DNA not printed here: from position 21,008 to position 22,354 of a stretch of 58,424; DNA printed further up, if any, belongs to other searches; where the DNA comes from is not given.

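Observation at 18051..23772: Tight five-gene lipid-linked-sugar module: polyprenyl-P GT2 divergent from GT-C + GtrA + SDR + flavoprotein (DprE1/E2-AftA-like logic in an archaeon)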

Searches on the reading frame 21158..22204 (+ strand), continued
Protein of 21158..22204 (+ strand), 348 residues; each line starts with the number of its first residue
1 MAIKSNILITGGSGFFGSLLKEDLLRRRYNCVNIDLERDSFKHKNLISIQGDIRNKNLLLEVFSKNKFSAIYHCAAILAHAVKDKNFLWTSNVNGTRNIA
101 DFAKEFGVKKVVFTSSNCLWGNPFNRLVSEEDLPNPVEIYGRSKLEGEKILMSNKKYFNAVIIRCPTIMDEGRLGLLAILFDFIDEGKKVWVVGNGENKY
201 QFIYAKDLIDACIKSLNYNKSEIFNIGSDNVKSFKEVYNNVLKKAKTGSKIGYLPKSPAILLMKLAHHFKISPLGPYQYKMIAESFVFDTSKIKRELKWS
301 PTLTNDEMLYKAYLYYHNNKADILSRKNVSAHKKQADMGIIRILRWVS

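Call 58: predict_structure(alignment_id=A2)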
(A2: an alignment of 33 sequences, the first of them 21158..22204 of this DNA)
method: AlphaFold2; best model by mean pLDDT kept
length: 348 residues; sequences in the alignment: 33
mean_pLDDT: 87.4   pTM: 0.87
mean pLDDT of the five models: 87.4, 86.9, 86.8, 84.4, 84.4
residues with pLDDT >= 90: 208; 70-90: 93; 50-70: 44; < 50: 3
segments of 3 or more residues with pLDDT < 50: 1-3
pLDDT, mean of each block of 10 residues (from residue 1): 78 90 96 93 96 96 97 73 78 95 98 86 82 86 94 98 92 73 90 87 95 96 96 93 94 84 77 66 85 98 94 91 76 59 70
secondary structure, 60 per line:
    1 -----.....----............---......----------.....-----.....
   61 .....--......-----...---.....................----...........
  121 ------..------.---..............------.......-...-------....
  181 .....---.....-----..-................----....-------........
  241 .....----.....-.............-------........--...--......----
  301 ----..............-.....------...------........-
elements in order: E6-10 H15-26 E30-35 E46-50 H56-65 E68-73 H85-105 E110-116 H139-152 E159-165 E167-169 H177-185 E189-193 E202-204 H205-217 E222-225 H234-245 E250-254 H256-268 H276-283 E286-288 H291-296 H305-318 H320-324 H340-347

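Call 62: fold_search(model_id=the predicted structure, library=pdb)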
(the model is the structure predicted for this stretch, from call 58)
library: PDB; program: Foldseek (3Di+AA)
matches with E <= 10: 1955; with E <= 0.001: 1297
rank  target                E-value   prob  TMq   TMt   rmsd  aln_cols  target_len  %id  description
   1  4zrn_A                3.6e-21  1.00  0.73  0.81   3.5       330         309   22  Crystal Structure of UDP-Glucose 4-Epimerase (TM0509) with UDP-glucose from Hyperthermophilic Eubacterium Thermotoga M (released 2015-09-16)
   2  4zrm_B                4.7e-21  1.00  0.71  0.80   4.0       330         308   23  Crystal Structure of UDP-Glucose 4-Epimerase (TM0509) from Hyperthermophilic Eubacterium Thermotoga maritima (released 2015-09-16)
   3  6bi4_B                1.5e-20  1.00  0.70  0.78   3.6       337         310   23  2.9 Angstrom Resolution Crystal Structure of dTDP-Glucose 4,6-dehydratase (rfbB) from Bacillus anthracis str. Ames in  (released 2017-11-08)
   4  2hun_B                1.7e-20  1.00  0.72  0.76   3.7       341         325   22  Crystal structure of hypothetical protein PH0414 from Pyrococcus horikoshii OT3 (released 2007-01-26)
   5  4zrm_A                2.1e-20  1.00  0.73  0.81   3.5       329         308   22  Crystal Structure of UDP-Glucose 4-Epimerase (TM0509) from Hyperthermophilic Eubacterium Thermotoga maritima (released 2015-09-16)
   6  6bi4_A                2.1e-20  1.00  0.70  0.78   3.8       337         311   23  2.9 Angstrom Resolution Crystal Structure of dTDP-Glucose 4,6-dehydratase (rfbB) from Bacillus anthracis str. Ames in  (released 2017-11-08)
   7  2pzk_B                3.6e-20  1.00  0.72  0.80   3.2       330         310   23  Crystal structure of the Bordetella bronchiseptica enzyme WbmG in complex with NAD (released 2007-10-02)
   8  8rdi_A                7.0e-20  1.00  0.67  0.73   4.2       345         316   21  Crystal structure of UDP-galactose 4-epimerase from Pyrococcus horikoshii containing Y145F mutation and with bound NAD (released 2024-12-18)
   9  8rdg_A                8.3e-20  1.00  0.70  0.76   4.2       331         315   22  Crystal structure of UDP-galactose 4-epimerase from Pyrococcus horikoshii with bound NAD (released 2024-12-18)
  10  3ehe_A                1.4e-19  1.00  0.68  0.80   3.6       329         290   21  Crystal structure of UDP-glucose 4 epimerase (galE-1) from Archaeoglobus fulgidus (released 2008-10-14)
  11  6zla_B                1.6e-19  1.00  0.69  0.78   3.7       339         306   24  Crystal Structure of UDP-Glucuronic acid 4-epimerase from Bacillus cereus in complex with NAD (released 2020-07-29)
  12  8rdh_A                1.9e-19  1.00  0.68  0.74   4.5       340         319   22  Crystal structure of UDP-galactose 4-epimerase from Pyrococcus horikoshii with bound NAD and GDP-L-fucose (released 2024-12-18)
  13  1keu_A                3.3e-19  1.00  0.73  0.70   4.1       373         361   19  The crystal structure of dTDP-D-glucose 4,6-dehydratase (RmlB) from Salmonella enterica serovar Typhimurium with dTDP- (released 2002-01-25)
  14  6zla_C                4.6e-19  1.00  0.69  0.78   3.8       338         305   24  Crystal Structure of UDP-Glucuronic acid 4-epimerase from Bacillus cereus in complex with NAD (released 2020-07-29)
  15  2pzl_B                4.9e-19  1.00  0.72  0.81   3.1       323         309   23  Crystal structure of the Bordetella bronchiseptica enzyme WbmG in complex with NAD and UDP (released 2007-10-02)
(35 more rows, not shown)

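Call 64: list_cluster_members(proteins=[P0123, P0122, P0002, P0004, P0130, P0008])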
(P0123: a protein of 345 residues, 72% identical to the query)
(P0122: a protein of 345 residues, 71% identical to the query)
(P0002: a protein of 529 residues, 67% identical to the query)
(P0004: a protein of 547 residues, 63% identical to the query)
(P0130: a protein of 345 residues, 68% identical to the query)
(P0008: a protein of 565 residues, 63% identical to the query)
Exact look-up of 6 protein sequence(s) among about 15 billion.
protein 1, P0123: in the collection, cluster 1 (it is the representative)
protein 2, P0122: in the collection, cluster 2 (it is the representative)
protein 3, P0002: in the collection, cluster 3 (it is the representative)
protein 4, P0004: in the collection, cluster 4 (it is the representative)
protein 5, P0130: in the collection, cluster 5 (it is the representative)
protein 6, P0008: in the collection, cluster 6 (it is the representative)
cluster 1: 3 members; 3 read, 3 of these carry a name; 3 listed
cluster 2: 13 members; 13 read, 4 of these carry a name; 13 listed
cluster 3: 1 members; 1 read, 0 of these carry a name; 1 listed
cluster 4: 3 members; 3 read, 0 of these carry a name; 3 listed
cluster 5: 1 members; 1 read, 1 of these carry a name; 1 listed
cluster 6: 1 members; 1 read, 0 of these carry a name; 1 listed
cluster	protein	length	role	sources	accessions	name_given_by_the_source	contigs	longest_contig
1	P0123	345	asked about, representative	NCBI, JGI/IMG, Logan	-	UDP-glucose 4-epimerase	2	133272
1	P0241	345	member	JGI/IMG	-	nucleoside-diphosphate-sugar epimerase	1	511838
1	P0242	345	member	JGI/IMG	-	nucleoside-diphosphate-sugar epimerase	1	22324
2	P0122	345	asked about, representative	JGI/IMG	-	-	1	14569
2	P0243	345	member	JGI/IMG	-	nucleoside-diphosphate-sugar epimerase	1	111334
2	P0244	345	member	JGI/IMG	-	nucleoside-diphosphate-sugar epimerase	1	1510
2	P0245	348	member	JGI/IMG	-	nucleoside-diphosphate-sugar epimerase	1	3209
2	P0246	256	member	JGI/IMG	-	nucleoside-diphosphate-sugar epimerase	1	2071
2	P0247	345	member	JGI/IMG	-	-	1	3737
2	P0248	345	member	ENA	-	-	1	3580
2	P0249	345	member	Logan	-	-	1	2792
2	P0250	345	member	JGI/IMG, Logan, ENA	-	-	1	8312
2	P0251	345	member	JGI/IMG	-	-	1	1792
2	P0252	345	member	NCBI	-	-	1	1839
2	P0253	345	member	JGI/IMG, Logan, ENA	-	-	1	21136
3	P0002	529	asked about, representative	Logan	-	-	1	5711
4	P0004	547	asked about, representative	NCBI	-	-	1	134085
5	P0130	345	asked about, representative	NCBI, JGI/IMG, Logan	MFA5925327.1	MAG: NAD(P)-dependent oxidoreductase [Parcubacteria group bacterium] | nucleoside-diphosphate-sugar epimerase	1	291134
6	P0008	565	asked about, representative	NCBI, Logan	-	-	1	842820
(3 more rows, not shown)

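Call 67: search_protein_families(library=pfam, alignment_id=A4, max_evalue=0.0001)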
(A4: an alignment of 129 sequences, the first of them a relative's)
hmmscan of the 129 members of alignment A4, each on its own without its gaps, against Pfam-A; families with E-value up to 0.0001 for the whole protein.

A. member 1, L087:1360-2277:+ (305 aa): 1 family
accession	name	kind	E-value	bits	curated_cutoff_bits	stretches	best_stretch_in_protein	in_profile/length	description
PF02355.23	SecD_SecF_C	-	1.8e-27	96.4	20.5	1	128-299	12-187/189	Protein export membrane protein SecD/SecF, C-terminal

B. families by the number of members that match (of 129 scanned): 109 families (the first 25 are shown)
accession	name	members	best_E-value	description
PF16363.11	GDP_Man_Dehyd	11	9.3e-74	GDP-mannose 4,6 dehydratase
PF01370.27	Epimerase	11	1.8e-67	NAD dependent epimerase/dehydratase family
PF04321.23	RmlD_sub_bind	11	4.6e-66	RmlD substrate binding domain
PF13231.12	PMT_2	10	2.5e-23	Dolichyl-phosphate-mannose-protein mannosyltransferase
PF01073.25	3Beta_HSD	9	7.2e-29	3-beta hydroxysteroid dehydrogenase/isomerase family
PF02719.21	Polysacc_synt_2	9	4.2e-17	Polysaccharide biosynthesis protein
PF07993.18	NAD_binding_4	8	1.1e-13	Male sterility protein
PF00535.33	Glycos_transf_2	7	6.7e-37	Glycosyl transferase family 2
PF13460.12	NAD_binding_10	6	6.2e-17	NAD(P)H-binding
PF13692.12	Glyco_trans_1_4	4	9.1e-38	Glycosyl transferases group 1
PF00534.26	Glycos_transf_1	4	4.8e-35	Glycosyl transferases group 1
PF13489.12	Methyltransf_23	4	6.4e-26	Methyltransferase domain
PF04055.27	Radical_SAM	4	1.5e-22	Radical SAM superfamily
PF13439.12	Glyco_transf_4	4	6.9e-22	Glycosyltransferase Family 4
PF13649.12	Methyltransf_25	4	2.7e-16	Methyltransferase domain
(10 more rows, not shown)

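Call 98: search_dna_similar(query=window:21158-22204:+, collection=plasmids, mode=protein, max_evalue=1e-40, max_rows=15)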
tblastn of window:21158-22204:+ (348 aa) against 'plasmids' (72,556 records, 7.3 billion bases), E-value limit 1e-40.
Records with a match: 9; places in all: 9; records where one place covers at least 80% of the query: 9.
Best place of each record, by identity: <60% 9.
By first word of the organism name: Sinorhizobium 4; Mesorhizobium 3; Rhizobium 2.
By predicted mobility (MOB-suite, as given by PLSDB): conjugative 7; non-mobilizable 2.
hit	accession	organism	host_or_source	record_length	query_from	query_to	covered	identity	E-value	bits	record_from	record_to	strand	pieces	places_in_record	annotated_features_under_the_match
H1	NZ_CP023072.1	Sinorhizobium fredii CCBAU 83666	G.max,nodule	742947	3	333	95%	37.5%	3e-64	227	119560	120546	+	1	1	NAD-dependent epimerase/dehydratase family protein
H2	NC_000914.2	Sinorhizobium fredii NGR234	-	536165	3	347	99%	35.7%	5e-63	224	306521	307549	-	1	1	NAD-dependent epimerase/dehydratase family protein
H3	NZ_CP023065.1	Sinorhizobium sp. CCBAU 05631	G.max,nodule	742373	3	347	99%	35.7%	5e-63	224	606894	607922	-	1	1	NAD-dependent epimerase/dehydratase family protein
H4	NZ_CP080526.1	Mesorhizobium sp. AR07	Oxytropis sp.,Cell culture,root nodule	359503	8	344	97%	36.6%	6e-62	221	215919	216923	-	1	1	NAD-dependent epimerase/dehydratase family protein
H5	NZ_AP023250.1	Mesorhizobium sp. 131-2-5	Lotus japonicus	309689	8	347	98%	36.0%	1e-60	216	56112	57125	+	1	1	NAD-dependent epimerase/dehydratase family protein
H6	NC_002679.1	Mesorhizobium japonicum MAFF 303099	-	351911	8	347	98%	36.0%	1e-60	216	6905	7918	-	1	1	NAD-dependent epimerase/dehydratase family protein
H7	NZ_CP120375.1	Sinorhizobium garamanticum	Argyrolobium uniflorum,Cell culture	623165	8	347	98%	35.1%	2e-61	219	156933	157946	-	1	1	NAD-dependent epimerase/dehydratase family protein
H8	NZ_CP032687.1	Rhizobium sp. CCGE531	Phaseolus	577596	8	347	98%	35.0%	2e-60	216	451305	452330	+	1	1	NAD-dependent epimerase/dehydratase family protein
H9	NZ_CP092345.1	Rhizobium gallicum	Phaseolus vulgaris,Cell culture,nodule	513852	1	347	100%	34.1%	2e-56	205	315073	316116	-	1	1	NAD-dependent epimerase/dehydratase family protein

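Call 100: get_annotated_region(hit=H2, flank=7000)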
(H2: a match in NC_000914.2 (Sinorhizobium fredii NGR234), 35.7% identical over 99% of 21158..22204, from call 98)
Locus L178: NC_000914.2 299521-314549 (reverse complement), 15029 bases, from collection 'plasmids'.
description: Sinorhizobium fredii NGR234 plasmid pNGR234a, complete sequence
organism: Sinorhizobium fredii NGR234 (NCBI taxid 394)
taxonomy: Bacteria; Pseudomonadota; Alphaproteobacteria; Hyphomicrobiales; Rhizobiaceae; Sinorhizobium; Sinorhizobium fredii; Sinorhizobium fredii NGR234
host: -; source: -; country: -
typing (MOB-suite, as given by PLSDB): conjugative; replicon rep_cluster_473; relaxase MOBQ; mating-pair formation MPF_T
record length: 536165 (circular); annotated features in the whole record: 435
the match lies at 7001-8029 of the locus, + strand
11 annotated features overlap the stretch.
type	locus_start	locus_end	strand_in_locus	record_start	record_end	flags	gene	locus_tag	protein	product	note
CDS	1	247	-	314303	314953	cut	nodS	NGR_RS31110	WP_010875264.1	nodulation methyltransferase NodS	-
CDS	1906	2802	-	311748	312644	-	istB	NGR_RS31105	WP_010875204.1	IS21-like element helper ATPase IstB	-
CDS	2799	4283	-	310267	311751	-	istA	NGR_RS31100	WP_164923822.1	IS21 family transposase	-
CDS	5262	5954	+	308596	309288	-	-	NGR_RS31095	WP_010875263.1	hypothetical protein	-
CDS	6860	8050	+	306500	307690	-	-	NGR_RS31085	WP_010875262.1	NAD-dependent epimerase/dehydratase family protein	-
CDS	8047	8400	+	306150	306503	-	-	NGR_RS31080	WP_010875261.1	SMR family transporter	-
CDS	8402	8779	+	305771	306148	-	-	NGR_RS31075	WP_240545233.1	hypothetical protein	-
CDS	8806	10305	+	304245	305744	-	-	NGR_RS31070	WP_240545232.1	GMC family oxidoreductase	-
CDS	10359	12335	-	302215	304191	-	-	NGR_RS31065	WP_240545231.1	hypothetical protein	-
CDS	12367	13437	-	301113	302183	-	-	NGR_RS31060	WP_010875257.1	NAD(P)-dependent oxidoreductase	-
CDS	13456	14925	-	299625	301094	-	-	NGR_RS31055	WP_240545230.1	UbiA family prenyltransferase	-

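Call 101: get_annotated_region(hit=H6, flank=7000)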
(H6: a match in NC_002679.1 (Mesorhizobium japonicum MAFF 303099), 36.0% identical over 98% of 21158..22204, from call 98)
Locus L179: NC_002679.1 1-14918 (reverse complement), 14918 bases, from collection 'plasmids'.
description: Mesorhizobium japonicum MAFF 303099 plasmid pMLa, complete sequence
organism: Mesorhizobium japonicum MAFF 303099 (NCBI taxid 266835)
taxonomy: Bacteria; Pseudomonadota; Alphaproteobacteria; Hyphomicrobiales; Phyllobacteriaceae; Mesorhizobium; Mesorhizobium japonicum; Mesorhizobium japonicum MAFF 303099
host: -; source: -; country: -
typing (MOB-suite, as given by PLSDB): conjugative; relaxase MOBP,MOBP; mating-pair formation MPF_T
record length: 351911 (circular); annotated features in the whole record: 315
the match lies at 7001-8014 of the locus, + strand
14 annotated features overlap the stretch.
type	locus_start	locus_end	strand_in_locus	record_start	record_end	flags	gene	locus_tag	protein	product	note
CDS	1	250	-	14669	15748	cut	-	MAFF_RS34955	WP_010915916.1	ABC transporter ATP-binding protein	-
CDS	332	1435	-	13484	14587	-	-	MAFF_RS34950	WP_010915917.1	ABC transporter substrate-binding protein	-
CDS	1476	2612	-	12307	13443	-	-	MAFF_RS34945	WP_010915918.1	Xaa-Pro peptidase family protein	GO:0006508 - proteolysis [Evidence IEA]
CDS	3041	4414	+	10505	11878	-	-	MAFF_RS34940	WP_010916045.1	MmgE/PrpD family protein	-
CDS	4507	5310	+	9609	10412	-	-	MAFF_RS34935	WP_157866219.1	IclR family transcriptional regulator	GO:0006355 - regulation of DNA-templated transcription [Evidence IEA]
CDS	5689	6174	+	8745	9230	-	-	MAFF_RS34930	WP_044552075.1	hypothetical protein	-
CDS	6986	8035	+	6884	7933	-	-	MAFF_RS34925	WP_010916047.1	NAD-dependent epimerase/dehydratase family protein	-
CDS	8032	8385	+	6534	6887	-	-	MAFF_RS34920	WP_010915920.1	multidrug efflux SMR transporter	-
CDS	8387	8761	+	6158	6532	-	-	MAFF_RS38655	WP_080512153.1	hypothetical protein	-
CDS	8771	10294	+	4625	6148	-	-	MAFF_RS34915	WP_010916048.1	GMC family oxidoreductase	-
CDS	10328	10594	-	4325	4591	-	-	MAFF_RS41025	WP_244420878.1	hypothetical protein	-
CDS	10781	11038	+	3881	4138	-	-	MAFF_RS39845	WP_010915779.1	hypothetical protein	-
CDS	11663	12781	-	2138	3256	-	-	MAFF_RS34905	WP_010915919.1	IS110 family transposase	-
CDS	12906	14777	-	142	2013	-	-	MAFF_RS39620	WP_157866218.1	hypothetical protein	-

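Call 102: search_protein_families(library=pfam, proteins=[L178:6860-8050:+, L178:8047-8400:+, L178:8402-8779:+, L178:8806-10305:+, L178:10359-12335:-, L178:12367-13437:-, L178:13456-14925:-, L178:5262-5954:+], max_evalue=0.001)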
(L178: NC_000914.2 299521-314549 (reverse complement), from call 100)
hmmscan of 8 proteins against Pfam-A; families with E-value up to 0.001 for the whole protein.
L178:6860-8050:+ (396 aa): 8 families
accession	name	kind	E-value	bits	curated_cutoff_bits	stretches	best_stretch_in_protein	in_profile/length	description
PF01370.27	Epimerase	-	1.7e-40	139.4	20.9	1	52-271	1-240/240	NAD dependent epimerase/dehydratase family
PF01073.25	3Beta_HSD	-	1.2e-23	84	22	1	53-260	1-229/280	3-beta hydroxysteroid dehydrogenase/isomerase family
PF16363.11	GDP_Man_Dehyd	-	3e-23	83.2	27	1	53-354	1-330/332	GDP-mannose 4,6 dehydratase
PF07993.18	NAD_binding_4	-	2.3e-14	53.6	20.1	1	99-222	77-217/258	Male sterility protein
PF04321.23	RmlD_sub_bind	-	2.4e-14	53.5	27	1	52-299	3-242/287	RmlD substrate binding domain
PF13460.12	NAD_binding_10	-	1.2e-11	45.3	27.2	1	56-212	1-146/184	NAD(P)H-binding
PF02719.21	Polysacc_synt_2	-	3.5e-06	26.9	20.2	1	53-159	2-129/293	Polysaccharide biosynthesis protein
PF05368.20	NmrA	-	1.2e-05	25.6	27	1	50-157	3-106/298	NmrA-like family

L178:8047-8400:+ (117 aa): 2 families
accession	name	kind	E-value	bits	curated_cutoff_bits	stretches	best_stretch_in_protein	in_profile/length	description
PF00893.25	Multi_Drug_Res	-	2.4e-10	41.2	23.7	1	7-106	4-93/93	Small Multidrug Resistance protein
PF00892.27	EamA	-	3.4e-08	34.3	28.2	1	16-113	42-133/135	EamA-like transporter family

L178:8402-8779:+ (125 aa): 0 families

L178:8806-10305:+ (499 aa): 5 families
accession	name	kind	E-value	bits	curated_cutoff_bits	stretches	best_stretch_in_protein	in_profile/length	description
PF00732.25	GMC_oxred_N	-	2.1e-38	132.8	23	1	61-269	6-217/218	GMC oxidoreductase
PF05199.19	GMC_oxred_C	-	4.6e-18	66.5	24.6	1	364-477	27-139/139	GMC oxidoreductase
PF07992.20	Pyr_redox_2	-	1.4e-06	28.4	26.1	0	10-46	2-38/291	Pyridine nucleotide-disulphide oxidoreductase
PF01266.30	DAO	-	5e-06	26.7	27.9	1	10-270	1-224/353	FAD dependent oxidoreductase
PF00890.30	FAD_binding_2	-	5.4e-05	23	20.4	0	10-48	1-39/414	FAD binding domain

L178:10359-12335:- (658 aa): 0 families

L178:12367-13437:- (356 aa): 8 families
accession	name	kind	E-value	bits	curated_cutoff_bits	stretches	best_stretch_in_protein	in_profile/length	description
PF01370.27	Epimerase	-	2.4e-29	102.9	20.9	1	14-246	1-235/240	NAD dependent epimerase/dehydratase family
PF01073.25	3Beta_HSD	-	2.1e-20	73.4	22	1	16-260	2-259/280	3-beta hydroxysteroid dehydrogenase/isomerase family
PF16363.11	GDP_Man_Dehyd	-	8.7e-20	71.9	27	1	15-343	1-330/332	GDP-mannose 4,6 dehydratase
PF13460.12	NAD_binding_10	-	1.8e-14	54.5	27.2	1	40-195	14-150/184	NAD(P)H-binding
PF04321.23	RmlD_sub_bind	-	5.2e-12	45.9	27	1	15-209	4-169/287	RmlD substrate binding domain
PF05368.20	NmrA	-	1.4e-08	35.2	27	1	13-131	4-104/298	NmrA-like family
PF07993.18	NAD_binding_4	-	1.6e-05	24.6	20.1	1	90-193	91-209/258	Male sterility protein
PF02719.21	Polysacc_synt_2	-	4.3e-05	23.3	20.2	1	14-135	1-129/293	Polysaccharide biosynthesis protein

L178:13456-14925:- (489 aa): 3 families
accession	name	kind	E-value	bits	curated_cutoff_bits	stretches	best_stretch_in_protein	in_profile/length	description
PF01040.23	UbiA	-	2.1e-21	76.8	34.2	1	236-457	21-235/250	UbiA prenyltransferase family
PF12710.13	HAD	-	4.7e-09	37.4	27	1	23-162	2-187/189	haloacid dehalogenase-like hydrolase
PF00702.32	Hydrolase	-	6.3e-05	23.9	26.4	0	23-162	5-186/191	haloacid dehalogenase-like hydrolase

L178:5262-5954:+ (230 aa): 0 families
